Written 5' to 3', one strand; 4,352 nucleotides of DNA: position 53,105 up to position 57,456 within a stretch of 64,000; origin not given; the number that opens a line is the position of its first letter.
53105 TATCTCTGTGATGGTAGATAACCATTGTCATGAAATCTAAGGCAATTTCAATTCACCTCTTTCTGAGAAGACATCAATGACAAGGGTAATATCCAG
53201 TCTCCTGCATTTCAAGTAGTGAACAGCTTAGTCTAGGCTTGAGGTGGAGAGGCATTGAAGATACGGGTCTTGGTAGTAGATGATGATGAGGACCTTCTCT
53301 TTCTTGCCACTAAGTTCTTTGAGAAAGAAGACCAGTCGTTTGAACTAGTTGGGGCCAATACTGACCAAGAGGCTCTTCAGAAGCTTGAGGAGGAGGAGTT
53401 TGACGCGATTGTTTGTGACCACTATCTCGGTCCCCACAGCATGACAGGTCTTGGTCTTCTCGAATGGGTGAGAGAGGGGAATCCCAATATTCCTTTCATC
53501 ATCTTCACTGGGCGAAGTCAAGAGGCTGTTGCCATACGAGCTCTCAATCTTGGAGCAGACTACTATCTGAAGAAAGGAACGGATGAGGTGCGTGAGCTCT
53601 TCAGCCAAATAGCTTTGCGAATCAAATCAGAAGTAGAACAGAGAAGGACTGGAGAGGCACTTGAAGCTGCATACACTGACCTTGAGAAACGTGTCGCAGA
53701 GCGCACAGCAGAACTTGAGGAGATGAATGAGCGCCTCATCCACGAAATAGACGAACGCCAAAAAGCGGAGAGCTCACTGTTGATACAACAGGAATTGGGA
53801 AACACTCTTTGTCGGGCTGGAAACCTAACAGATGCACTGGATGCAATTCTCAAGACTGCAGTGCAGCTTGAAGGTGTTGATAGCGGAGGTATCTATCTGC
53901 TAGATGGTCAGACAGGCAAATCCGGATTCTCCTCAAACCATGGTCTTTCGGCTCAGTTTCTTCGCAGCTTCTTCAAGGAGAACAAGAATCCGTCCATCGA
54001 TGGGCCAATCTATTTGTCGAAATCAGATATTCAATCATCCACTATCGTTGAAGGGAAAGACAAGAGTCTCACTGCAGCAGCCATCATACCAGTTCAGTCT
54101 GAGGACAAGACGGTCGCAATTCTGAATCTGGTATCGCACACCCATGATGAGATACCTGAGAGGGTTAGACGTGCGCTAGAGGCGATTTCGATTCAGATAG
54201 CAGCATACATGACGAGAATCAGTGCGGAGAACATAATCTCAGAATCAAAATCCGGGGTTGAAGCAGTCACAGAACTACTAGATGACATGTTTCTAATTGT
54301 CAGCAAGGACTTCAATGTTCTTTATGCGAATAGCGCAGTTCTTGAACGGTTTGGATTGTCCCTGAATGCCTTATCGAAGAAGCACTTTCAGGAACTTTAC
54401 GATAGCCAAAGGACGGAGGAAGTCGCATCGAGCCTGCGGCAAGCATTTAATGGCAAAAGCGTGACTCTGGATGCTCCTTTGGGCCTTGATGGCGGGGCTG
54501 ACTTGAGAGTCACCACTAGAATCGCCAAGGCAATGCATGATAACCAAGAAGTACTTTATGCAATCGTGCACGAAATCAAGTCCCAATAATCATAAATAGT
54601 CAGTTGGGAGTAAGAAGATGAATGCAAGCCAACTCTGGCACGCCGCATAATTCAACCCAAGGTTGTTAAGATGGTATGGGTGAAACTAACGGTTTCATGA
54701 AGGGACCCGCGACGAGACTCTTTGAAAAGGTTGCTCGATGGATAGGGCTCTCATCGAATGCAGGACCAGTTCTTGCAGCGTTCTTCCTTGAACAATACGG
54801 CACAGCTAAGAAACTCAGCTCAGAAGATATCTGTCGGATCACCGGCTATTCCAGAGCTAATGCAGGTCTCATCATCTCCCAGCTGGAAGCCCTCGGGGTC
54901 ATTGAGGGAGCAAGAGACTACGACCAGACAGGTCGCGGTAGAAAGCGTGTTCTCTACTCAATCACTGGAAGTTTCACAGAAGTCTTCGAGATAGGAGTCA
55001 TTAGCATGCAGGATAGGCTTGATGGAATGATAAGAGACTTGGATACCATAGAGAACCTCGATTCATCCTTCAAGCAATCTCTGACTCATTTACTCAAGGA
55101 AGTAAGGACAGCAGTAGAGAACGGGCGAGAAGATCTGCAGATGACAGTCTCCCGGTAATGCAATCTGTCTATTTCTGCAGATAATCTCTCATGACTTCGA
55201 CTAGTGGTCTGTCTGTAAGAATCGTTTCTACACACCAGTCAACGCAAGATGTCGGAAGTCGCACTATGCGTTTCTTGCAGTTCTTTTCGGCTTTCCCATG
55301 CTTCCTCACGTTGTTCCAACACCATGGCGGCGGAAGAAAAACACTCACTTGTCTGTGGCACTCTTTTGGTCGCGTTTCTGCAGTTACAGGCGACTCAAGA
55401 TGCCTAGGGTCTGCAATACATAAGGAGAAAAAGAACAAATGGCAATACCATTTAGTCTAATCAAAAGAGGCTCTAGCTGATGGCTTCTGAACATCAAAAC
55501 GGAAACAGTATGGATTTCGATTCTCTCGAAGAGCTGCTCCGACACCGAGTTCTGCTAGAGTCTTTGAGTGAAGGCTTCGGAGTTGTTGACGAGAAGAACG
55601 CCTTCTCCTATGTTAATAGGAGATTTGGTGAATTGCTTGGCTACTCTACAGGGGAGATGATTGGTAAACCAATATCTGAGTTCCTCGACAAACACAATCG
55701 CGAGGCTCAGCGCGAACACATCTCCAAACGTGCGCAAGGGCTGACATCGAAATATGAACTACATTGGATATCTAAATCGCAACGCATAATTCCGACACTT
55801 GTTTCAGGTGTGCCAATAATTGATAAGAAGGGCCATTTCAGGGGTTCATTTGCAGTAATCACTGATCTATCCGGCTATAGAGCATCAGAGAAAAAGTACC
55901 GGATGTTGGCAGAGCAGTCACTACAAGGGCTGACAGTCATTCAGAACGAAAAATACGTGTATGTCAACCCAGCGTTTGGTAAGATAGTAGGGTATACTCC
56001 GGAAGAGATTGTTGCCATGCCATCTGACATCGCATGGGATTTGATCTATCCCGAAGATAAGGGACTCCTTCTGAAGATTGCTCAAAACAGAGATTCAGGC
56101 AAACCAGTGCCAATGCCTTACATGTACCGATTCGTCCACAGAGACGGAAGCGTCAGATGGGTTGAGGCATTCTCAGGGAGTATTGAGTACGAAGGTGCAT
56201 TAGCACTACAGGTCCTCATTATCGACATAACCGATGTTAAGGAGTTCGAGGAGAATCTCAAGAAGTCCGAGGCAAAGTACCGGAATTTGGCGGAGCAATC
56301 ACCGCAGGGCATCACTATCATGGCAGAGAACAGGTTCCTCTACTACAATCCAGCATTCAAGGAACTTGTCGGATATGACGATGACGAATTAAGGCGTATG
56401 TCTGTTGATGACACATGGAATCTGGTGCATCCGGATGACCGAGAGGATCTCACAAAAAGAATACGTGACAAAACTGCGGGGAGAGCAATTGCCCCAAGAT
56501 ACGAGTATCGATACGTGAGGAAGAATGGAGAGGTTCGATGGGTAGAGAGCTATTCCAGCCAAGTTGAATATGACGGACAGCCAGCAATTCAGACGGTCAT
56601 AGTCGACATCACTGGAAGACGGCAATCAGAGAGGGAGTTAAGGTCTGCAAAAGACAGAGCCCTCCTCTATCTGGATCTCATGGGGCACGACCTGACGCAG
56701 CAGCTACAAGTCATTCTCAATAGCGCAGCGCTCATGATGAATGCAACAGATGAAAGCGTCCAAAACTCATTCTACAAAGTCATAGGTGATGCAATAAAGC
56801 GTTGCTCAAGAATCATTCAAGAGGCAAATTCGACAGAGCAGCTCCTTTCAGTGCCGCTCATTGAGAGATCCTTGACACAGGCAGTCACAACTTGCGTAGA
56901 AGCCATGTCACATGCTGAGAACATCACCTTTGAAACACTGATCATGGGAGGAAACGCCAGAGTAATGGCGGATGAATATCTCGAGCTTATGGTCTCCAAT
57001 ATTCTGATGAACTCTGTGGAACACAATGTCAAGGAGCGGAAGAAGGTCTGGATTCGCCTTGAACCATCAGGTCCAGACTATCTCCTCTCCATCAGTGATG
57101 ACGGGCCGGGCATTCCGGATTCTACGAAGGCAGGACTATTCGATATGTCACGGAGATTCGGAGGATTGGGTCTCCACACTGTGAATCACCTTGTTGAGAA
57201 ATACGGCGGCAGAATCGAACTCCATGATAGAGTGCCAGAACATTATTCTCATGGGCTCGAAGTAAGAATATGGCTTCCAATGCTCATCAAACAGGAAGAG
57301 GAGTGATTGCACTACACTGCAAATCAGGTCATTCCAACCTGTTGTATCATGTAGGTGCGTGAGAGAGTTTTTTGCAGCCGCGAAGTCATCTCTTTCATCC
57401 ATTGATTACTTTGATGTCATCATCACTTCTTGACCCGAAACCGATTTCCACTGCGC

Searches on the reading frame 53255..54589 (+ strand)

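Call 58: search_protein_families(library=pfam, proteins=[window:53255-54589:+], max_evalue=0.0001)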
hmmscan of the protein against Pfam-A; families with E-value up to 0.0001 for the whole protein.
window:53255-54589:+ (444 aa): 4 families
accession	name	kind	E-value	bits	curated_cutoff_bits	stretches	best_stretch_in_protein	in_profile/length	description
PF00072.30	Response_reg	-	3.1e-19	69.6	30.2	1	5-111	1-103/111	Response regulator receiver domain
PF08448.16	PAS_4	-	1.6e-08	35.2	23.1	1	341-438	3-100/110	PAS fold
PF13185.12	GAF_2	-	1.1e-06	29.4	28.6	1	190-317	3-133/136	GAF domain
PF13426.13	PAS_9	-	4.2e-05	24.2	27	0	343-404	1-62/103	PAS domain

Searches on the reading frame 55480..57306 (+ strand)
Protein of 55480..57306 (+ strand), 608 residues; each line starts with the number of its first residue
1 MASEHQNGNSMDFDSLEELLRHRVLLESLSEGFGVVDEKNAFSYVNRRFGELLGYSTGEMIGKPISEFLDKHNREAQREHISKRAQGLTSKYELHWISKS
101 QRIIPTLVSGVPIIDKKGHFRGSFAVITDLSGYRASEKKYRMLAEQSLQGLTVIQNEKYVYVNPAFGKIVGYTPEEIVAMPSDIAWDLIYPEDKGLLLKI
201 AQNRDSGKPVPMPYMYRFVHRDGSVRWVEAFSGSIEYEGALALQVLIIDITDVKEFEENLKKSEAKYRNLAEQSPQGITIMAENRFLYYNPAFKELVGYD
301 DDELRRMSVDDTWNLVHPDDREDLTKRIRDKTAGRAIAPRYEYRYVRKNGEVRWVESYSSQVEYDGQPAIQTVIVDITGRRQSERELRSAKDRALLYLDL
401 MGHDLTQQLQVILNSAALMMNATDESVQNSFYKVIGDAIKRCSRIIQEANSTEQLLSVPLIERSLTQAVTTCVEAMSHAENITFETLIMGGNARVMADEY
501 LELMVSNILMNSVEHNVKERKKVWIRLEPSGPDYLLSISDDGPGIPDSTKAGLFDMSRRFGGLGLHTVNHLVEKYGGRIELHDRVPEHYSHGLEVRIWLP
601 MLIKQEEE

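Call 58: search_protein_families(library=pfam, proteins=[window:55480-57306:+], max_evalue=0.0001)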
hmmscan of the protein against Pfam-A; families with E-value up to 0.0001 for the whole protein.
window:55480-57306:+ (608 aa): 7 families
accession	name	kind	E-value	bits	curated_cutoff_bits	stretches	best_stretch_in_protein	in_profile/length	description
PF13426.13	PAS_9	-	3.3e-37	127.3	27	3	31-131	2-102/103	PAS domain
PF08447.18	PAS_3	-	4.1e-37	126.8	25.6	2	287-369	2-83/89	PAS fold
PF00989.32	PAS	-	1.5e-25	89.8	22.6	2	23-129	4-112/113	PAS fold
PF13188.13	PAS_8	-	3.6e-23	81.1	21.8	2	265-324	1-58/65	PAS domain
PF08448.16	PAS_4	-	8.7e-22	77.9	23.1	2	26-131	1-106/110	PAS fold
PF02518.31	HATPase_c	-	2.8e-15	57.1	26.4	1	501-601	6-109/111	Histidine kinase-, DNA gyrase B-, and HSP90-like ATPase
PF12860.13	PAS_7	-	1.4e-08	35.3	27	1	26-76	1-52/115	PAS fold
